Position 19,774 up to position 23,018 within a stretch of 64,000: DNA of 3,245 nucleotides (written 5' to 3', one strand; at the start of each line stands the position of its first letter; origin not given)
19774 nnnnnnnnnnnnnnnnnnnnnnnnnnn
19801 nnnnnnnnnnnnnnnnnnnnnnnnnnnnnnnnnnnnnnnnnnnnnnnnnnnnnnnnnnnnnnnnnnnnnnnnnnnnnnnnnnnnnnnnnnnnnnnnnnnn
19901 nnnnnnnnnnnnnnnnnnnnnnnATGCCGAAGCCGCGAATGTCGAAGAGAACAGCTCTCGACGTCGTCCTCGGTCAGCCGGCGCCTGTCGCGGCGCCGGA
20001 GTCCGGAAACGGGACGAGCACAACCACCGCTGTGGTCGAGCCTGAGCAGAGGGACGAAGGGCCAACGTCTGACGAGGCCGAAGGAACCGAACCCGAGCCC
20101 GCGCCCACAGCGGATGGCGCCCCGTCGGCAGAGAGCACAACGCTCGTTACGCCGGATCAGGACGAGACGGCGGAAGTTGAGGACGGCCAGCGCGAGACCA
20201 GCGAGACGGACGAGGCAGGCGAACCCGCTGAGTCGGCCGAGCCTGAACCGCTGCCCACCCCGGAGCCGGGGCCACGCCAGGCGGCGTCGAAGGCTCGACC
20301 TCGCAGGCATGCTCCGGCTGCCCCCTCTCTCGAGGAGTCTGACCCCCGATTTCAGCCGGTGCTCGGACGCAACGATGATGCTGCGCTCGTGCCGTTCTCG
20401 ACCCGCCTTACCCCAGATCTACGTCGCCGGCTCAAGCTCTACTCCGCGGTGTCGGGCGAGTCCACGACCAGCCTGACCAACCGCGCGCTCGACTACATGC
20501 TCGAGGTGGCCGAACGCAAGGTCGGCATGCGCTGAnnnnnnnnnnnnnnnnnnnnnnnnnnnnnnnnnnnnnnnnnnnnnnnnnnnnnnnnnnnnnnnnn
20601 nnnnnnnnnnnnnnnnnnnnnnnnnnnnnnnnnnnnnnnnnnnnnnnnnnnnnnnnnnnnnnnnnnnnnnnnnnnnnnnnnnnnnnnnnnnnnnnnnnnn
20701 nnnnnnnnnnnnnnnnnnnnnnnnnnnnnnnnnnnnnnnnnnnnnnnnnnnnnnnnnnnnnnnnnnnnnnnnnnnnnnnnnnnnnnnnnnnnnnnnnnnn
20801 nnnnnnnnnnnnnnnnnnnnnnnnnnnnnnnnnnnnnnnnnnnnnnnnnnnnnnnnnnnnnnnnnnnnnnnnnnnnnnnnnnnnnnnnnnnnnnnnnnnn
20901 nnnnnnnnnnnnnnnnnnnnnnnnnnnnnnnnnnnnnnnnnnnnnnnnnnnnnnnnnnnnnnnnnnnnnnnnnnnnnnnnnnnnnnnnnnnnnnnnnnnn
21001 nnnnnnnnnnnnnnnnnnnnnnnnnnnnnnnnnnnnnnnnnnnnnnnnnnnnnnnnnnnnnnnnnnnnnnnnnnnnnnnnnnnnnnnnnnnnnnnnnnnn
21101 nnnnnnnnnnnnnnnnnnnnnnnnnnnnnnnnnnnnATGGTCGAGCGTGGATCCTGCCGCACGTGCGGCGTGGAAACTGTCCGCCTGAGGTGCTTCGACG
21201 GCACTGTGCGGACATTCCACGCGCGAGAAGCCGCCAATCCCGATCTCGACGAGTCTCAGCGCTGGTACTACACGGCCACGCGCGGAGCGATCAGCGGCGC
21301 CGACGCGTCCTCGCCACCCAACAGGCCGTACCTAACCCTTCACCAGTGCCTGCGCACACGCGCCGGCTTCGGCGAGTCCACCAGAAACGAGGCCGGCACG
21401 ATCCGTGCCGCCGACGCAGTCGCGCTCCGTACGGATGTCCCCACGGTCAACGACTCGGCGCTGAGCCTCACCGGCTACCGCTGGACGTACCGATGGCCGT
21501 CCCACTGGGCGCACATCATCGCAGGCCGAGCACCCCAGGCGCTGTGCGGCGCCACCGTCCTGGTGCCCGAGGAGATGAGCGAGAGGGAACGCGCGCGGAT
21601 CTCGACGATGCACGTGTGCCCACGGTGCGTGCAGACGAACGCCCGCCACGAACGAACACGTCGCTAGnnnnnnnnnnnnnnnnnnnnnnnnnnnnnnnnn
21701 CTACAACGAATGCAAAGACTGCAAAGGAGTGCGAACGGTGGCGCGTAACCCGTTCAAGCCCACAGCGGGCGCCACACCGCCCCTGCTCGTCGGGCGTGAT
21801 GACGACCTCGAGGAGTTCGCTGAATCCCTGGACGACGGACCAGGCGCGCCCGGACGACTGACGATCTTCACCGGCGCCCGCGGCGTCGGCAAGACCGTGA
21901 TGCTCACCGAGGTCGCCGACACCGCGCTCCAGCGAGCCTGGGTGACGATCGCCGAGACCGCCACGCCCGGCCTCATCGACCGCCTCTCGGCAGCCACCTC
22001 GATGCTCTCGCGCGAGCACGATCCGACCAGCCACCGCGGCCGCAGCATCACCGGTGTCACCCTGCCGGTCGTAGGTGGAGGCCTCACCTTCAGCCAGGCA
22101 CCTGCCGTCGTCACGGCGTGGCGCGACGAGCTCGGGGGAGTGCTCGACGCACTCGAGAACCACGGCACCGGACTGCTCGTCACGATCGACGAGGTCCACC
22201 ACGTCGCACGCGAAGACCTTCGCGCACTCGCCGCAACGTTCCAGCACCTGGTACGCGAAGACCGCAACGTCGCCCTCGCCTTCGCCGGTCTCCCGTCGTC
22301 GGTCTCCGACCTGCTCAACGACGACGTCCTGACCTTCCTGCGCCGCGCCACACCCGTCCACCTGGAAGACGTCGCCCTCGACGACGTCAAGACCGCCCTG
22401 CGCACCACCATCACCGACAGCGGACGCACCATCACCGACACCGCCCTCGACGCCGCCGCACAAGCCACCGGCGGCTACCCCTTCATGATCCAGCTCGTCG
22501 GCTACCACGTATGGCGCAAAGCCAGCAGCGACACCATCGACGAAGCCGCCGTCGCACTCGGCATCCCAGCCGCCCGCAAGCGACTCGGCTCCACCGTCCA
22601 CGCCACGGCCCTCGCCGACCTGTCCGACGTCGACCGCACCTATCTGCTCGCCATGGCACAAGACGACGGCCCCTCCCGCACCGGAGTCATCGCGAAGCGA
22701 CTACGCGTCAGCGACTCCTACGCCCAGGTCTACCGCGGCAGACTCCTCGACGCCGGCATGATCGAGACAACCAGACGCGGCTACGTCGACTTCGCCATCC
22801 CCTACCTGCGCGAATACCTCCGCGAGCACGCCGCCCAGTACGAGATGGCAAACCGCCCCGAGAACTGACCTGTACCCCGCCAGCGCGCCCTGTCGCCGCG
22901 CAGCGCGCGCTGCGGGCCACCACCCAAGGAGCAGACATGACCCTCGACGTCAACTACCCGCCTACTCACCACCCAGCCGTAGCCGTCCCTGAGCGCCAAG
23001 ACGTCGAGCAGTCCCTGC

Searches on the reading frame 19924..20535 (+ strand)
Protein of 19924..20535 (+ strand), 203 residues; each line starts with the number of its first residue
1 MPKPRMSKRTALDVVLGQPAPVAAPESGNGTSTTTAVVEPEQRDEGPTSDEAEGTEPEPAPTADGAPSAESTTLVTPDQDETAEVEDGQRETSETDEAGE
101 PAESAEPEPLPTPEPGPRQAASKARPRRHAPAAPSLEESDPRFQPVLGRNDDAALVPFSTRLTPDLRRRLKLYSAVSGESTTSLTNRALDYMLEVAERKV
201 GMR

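Call 6: search_protein_families(library=pfam, proteins=[window:19924-20535:+], max_evalue=0.01)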
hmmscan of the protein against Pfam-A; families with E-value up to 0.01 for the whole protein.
window:19924-20535:+ (203 aa): 1 family
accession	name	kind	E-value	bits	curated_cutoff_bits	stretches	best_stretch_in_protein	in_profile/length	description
PF23807.1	RHH_10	-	0.008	16.9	27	0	155-193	23-61/84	Ribbon-helix-helix protein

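Call 14: search_dna_similar(query=window:19924-20535:+, collection=plasmids, mode=protein, max_rows=30, max_evalue=0.001)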
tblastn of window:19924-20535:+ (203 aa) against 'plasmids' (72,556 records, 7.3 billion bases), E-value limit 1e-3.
No match.

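Call 24: search_solved_structures(query=window:19924-20535:+, max_evalue=10, show_alignments=3)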
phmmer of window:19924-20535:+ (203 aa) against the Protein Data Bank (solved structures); distinct sequences matched with E-value up to 10: 0.

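Call 26: find_homologous_proteins(query=window:19924-20535:+, max_evalue=0.001)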
Query window:19924-20535:+ (203 aa): 16 proteins with E <= 0.001 among 4179 candidates.
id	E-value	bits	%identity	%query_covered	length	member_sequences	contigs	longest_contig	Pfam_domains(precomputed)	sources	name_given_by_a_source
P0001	1.3e-104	366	90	100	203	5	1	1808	-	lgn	-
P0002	7.8e-96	338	99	82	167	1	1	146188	-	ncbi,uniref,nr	ncbi:hypothetical protein [Cellulosimicrobium cellulans]|uniref:hypothetical protein n=1 Tax=Cellulo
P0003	3.4e-45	172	52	100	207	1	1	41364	-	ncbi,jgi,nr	ncbi:MAG: hypothetical protein K0R01_71 [Mycobacterium sp.]|jgi:hypothetical protein|nr:hypothetical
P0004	5.1e-45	172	54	100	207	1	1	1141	-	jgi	jgi:hypothetical protein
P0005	8.7e-45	171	54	100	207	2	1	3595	-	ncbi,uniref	ncbi:hypothetical protein [Isoptericola sp. NPDC056134]|uniref:hypothetical protein n=1 Tax=Isopteri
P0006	3.3e-44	169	51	100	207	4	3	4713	-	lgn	-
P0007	4.9e-44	169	50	100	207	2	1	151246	-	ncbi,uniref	ncbi:hypothetical protein ACIOWF_20290 [Cellulosimicrobium cellulans]|uniref:hypothetical protein n=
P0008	1.2e-43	167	53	100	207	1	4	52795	-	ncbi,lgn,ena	ncbi:hypothetical protein ACX12M_19935 [Cellulosimicrobium cellulans]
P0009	2.3e-43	166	52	100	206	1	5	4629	-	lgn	-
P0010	2.5e-42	163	52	100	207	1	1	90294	-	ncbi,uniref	ncbi:hypothetical protein ACFVSK_11045 [Cellulosimicrobium cellulans]|uniref:hypothetical protein n=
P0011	3.2e-42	163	51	100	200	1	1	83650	-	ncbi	ncbi:hypothetical protein [Cellulosimicrobium sp. Marseille-Q8652]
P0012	5.5e-42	162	50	100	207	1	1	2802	-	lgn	-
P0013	6.0e-42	162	51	100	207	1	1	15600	-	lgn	-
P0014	1.3e-40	157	53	100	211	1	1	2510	-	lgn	-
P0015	3.9e-40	156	50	98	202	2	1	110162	-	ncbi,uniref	ncbi:hypothetical protein [Cellulosimicrobium funkei]|uniref:hypothetical protein n=1 Tax=Cellulosim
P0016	4.7e-28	117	45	100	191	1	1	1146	-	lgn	-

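Call 27: find_encoding_contigs(protein=P0003, flank=4000, max_places=2)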
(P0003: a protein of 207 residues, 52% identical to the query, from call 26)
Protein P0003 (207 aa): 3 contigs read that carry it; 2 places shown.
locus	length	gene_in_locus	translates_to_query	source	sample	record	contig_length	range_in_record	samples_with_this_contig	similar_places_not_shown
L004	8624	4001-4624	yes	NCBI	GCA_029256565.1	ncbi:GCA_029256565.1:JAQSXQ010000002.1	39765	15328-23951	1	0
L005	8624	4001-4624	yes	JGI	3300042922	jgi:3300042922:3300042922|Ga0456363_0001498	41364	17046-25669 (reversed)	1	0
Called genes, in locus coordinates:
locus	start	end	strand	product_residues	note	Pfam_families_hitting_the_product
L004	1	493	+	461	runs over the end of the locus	-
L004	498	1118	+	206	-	-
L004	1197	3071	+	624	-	PF12802:MarR_2 (faint), PF25212:HVO_A0114 (faint)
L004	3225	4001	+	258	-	PF01656:CbiA, PF06564:CBP_BcsQ (weak), PF10609:ParA, PF13614:AAA_31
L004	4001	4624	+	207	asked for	-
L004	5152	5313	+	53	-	-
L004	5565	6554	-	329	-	PF05448:AXE1, PF02129:Peptidase_S15 (faint), PF12146:Hydrolase_4 (faint), PF00326:Peptidase_S9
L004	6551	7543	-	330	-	PF00389:2-Hacid_dh, PF02826:2-Hacid_dh_C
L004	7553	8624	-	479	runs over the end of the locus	PF00370:FGGY_N, PF02782:FGGY_C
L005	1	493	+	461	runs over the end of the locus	-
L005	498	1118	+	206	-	-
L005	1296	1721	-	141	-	-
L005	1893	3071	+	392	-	PF25212:HVO_A0114 (faint), PF12802:MarR_2 (faint)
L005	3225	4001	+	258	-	PF01656:CbiA, PF06564:CBP_BcsQ (weak), PF10609:ParA, PF13614:AAA_31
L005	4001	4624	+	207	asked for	-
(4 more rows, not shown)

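Call 28: find_encoding_contigs(protein=P0007, flank=4000, max_places=2)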
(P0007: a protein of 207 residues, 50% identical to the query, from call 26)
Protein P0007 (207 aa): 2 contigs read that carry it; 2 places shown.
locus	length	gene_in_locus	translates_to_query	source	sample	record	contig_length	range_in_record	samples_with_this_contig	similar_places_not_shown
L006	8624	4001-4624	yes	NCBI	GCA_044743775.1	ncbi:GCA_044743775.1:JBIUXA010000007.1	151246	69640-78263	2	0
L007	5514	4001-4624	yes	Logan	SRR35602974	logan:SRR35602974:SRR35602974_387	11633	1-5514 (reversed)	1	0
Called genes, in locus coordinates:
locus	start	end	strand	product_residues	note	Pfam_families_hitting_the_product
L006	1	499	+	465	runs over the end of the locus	-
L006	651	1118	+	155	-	-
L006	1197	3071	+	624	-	PF25212:HVO_A0114 (faint), PF12802:MarR_2 (faint)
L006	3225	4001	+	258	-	PF01656:CbiA, PF06564:CBP_BcsQ (weak), PF10609:ParA, PF13614:AAA_31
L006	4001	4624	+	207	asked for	-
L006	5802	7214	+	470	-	PF02195:ParB_N (weak)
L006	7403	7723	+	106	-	-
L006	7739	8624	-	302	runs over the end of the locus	PF13340:DUF4096, PF01609:DDE_Tnp_1, PF13586:DDE_Tnp_1_2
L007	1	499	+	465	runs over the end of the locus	-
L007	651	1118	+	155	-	-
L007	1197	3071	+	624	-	PF25212:HVO_A0114 (faint), PF12802:MarR_2 (faint)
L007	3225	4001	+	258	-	PF01656:CbiA, PF06564:CBP_BcsQ (weak), PF10609:ParA, PF13614:AAA_31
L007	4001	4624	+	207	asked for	-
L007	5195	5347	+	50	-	-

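Call 29: find_encoding_contigs(protein=P0011, flank=4000, max_places=2)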
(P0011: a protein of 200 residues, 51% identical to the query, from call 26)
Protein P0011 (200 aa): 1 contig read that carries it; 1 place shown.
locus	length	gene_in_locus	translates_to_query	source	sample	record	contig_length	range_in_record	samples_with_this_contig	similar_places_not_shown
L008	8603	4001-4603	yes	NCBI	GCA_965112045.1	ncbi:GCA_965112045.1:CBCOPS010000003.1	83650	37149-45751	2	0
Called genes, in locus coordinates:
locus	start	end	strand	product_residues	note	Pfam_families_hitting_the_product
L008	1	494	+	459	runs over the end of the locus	-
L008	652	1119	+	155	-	-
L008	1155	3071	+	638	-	PF09339:HTH_IclR (faint), PF12802:MarR_2 (faint), PF25212:HVO_A0114 (faint)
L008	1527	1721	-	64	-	-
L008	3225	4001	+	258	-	PF01656:CbiA, PF10609:ParA, PF13614:AAA_31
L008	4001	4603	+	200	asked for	-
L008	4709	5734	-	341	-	-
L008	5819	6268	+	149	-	PF00462:Glutaredoxin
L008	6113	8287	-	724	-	-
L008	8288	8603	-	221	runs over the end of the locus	PF00005:ABC_tran, PF02463:SMC_N (faint), PF13555:AAA_29 (weak), PF13304:AAA_21 (faint)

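Call 30: find_encoding_contigs(protein=P0015, flank=4000, max_places=2)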
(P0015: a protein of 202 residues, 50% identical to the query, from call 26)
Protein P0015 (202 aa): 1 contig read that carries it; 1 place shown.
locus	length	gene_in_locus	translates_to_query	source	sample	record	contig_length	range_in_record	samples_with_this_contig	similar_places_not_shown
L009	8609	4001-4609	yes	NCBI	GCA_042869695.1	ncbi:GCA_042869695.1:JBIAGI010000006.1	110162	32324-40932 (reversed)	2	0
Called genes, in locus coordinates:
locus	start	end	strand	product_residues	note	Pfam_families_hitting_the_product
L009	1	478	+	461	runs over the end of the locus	-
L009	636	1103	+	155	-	-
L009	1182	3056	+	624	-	PF12802:MarR_2 (faint), PF25212:HVO_A0114 (faint)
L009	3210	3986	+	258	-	PF01656:CbiA, PF06564:CBP_BcsQ (weak), PF10609:ParA, PF13614:AAA_31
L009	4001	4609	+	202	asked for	-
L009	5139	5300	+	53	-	-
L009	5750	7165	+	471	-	PF02195:ParB_N (weak)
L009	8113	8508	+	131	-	PF20213:DUF6573 (faint)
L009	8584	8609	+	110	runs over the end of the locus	-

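Call 64: predict_structure(alignment_id=A1)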
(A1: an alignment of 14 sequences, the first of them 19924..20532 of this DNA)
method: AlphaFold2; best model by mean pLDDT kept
length: 203 residues; sequences in the alignment: 14
mean_pLDDT: 60.3   pTM: 0.29
mean pLDDT of the five models: 60.3, 59.0, 58.9, 55.3, 54.4
residues with pLDDT >= 90: 29; 70-90: 22; 50-70: 71; < 50: 81
segments of 3 or more residues with pLDDT < 50: 25-34, 36-42, 53-55, 57-60, 62-66, 78-81, 86-88, 92-94, 101-106, 108-125
pLDDT, mean of each block of 10 residues (from residue 1): 69 64 44 44 49 47 47 49 49 47 45 47 49 57 63 71 90 93 90 90 68
secondary structure, 60 per line:
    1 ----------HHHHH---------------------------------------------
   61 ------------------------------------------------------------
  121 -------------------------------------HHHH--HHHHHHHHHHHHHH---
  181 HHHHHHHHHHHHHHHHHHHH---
elements in order: H11-15 H158-161 H164-177 H181-200

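Call 68: fold_search(model_id=the predicted structure, library=pdb)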
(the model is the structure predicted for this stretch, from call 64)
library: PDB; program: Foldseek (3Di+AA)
matches with E <= 10: 4; with E <= 0.001: 0
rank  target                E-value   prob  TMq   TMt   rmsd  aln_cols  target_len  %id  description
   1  6iya_F                1.6e+00  0.84  0.19  0.75   0.9        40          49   18  Structure of the DNA binding domain of antitoxin CopASO (released 2019-01-16)
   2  6gts_C                5.9e+00  0.18  0.16  0.34   2.3        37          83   30  Structure of the AtaT-AtaR complex bound DNA (released 2019-03-06)
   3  6g26_B                7.8e+00  0.33  0.18  0.26   0.7        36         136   17  The crystal structure of the Burkholderia pseudomallei HicAB complex (released 2018-10-31)
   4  1td6                  8.9e+00  0.08  0.11  0.08   6.0        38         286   21  Crystal structure of the conserved hypothetical protein MP506/MPN330 (gi: 1674200)from Mycoplasma pneumoniae (released 2004-12-07)

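Call 91: find_encoding_contigs(protein=P0016, flank=3000, max_places=3)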
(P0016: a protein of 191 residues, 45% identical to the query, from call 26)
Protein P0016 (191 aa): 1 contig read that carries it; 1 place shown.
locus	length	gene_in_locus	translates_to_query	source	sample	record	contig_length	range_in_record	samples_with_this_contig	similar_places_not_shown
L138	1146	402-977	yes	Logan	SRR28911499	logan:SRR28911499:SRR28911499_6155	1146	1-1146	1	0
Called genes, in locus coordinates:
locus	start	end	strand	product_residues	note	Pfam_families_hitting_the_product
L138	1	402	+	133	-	?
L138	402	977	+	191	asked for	-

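Call 92: find_encoding_contigs(protein=P0002, flank=1500, max_places=2)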
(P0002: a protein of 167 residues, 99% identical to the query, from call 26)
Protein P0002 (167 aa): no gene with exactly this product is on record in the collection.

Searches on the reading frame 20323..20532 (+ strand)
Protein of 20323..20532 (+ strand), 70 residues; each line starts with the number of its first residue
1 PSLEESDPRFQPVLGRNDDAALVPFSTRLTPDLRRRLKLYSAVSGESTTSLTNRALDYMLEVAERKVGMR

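Call 55: find_homologous_proteins(query=window:20323-20532:+, max_evalue=0.01)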
Query seq(70 aa): no candidate shares three 5-residue words with the query. No homologue found.

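Call 62: search_protein_representatives(protein=window:20326-20532:+)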
Query: 69 residues. Proteins with E-value up to 0.001 (for the whole library): 5; up to 1e-10: 3; up to 1e-30: 2. The best 5 are listed.
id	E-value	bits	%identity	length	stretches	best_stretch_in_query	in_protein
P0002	4.6e-36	136.9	100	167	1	1-69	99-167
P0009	1.1e-32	126.4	91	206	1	2-69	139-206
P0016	4.2e-21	89.9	70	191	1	6-69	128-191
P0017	2.4e-07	46.7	34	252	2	19-68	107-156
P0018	3.5e-06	43.0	34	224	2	6-65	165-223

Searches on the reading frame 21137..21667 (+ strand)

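Call 6: search_protein_families(library=pfam, proteins=[window:21137-21667:+], max_evalue=0.01)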
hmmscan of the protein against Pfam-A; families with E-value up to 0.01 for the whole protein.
window:21137-21667:+ (176 aa): 1 family
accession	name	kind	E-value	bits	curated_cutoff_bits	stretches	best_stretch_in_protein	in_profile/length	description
PF16827.10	zf-HC3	-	0.0093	16.6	25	1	117-172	12-64/67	zinc-finger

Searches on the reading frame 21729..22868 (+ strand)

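Call 6: search_protein_families(library=pfam, proteins=[window:21729-22868:+], max_evalue=0.01)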
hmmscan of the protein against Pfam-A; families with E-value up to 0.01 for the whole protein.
window:21729-22868:+ (379 aa): 6 families
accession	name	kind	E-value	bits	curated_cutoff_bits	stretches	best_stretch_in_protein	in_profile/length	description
PF13191.12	AAA_16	-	1.9e-10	41.9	32.6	1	20-176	2-161/167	AAA ATPase domain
PF13401.12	AAA_22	-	2.7e-06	28.2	27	1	43-195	6-129/130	AAA domain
PF13173.12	AAA_14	-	0.00015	22.2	27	0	43-69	3-29/129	AAA domain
PF10236.15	DAP3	-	0.00024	20.9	23.1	1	45-75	26-56/311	Mitochondrial ribosomal death-associated protein 3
PF13481.12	AAA_25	-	0.0029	17.7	27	1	29-72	20-64/195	AAA domain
PF10923.14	BrxC_BrxD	-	0.0049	16.3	22.2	0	18-74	25-81/414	BREX system ATP-binding protein BrxC/D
